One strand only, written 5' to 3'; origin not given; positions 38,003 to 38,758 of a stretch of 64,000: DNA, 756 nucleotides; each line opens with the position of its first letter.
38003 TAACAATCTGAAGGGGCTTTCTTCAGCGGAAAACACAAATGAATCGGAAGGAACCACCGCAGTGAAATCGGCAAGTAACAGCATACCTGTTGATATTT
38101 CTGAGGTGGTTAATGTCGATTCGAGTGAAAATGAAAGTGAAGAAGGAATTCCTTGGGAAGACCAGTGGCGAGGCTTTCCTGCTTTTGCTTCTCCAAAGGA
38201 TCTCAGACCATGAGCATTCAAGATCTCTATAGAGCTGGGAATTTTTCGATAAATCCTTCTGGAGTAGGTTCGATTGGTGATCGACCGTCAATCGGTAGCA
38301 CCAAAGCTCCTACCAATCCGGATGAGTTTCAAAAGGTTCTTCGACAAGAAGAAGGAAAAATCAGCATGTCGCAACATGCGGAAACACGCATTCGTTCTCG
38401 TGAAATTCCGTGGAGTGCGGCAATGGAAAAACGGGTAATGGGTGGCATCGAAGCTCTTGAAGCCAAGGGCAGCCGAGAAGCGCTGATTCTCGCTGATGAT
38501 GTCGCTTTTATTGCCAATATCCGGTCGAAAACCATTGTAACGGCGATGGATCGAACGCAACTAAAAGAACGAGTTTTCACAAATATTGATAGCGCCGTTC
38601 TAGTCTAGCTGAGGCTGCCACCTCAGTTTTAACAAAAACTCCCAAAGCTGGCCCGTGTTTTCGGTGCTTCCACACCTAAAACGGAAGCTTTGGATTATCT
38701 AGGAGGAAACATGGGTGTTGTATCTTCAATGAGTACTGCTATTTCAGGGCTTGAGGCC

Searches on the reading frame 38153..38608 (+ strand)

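Call 7: search_protein_families(library=pfam, proteins=[window:38153-38608:+])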
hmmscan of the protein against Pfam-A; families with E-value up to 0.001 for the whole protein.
window:38153-38608:+ (151 aa): 1 family
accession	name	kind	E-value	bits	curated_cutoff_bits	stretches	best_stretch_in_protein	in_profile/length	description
PF12611.13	Flagellar_put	-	2e-13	50.3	21.1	1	127-150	1-24/24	Putative flagellar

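Call 28: search_protein_families(library=ncbifam, proteins=[window:38153-38608:+], max_evalue=0.001)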
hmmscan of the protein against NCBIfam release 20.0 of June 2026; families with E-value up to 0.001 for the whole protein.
window:38153-38608:+ (151 aa): 1 family
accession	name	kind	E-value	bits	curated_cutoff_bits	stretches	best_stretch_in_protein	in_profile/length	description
TIGR02530.1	flg_new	equivalog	3e-26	92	83.2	1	59-151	2-96/96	TIGR02530 family flagellar biosynthesis protein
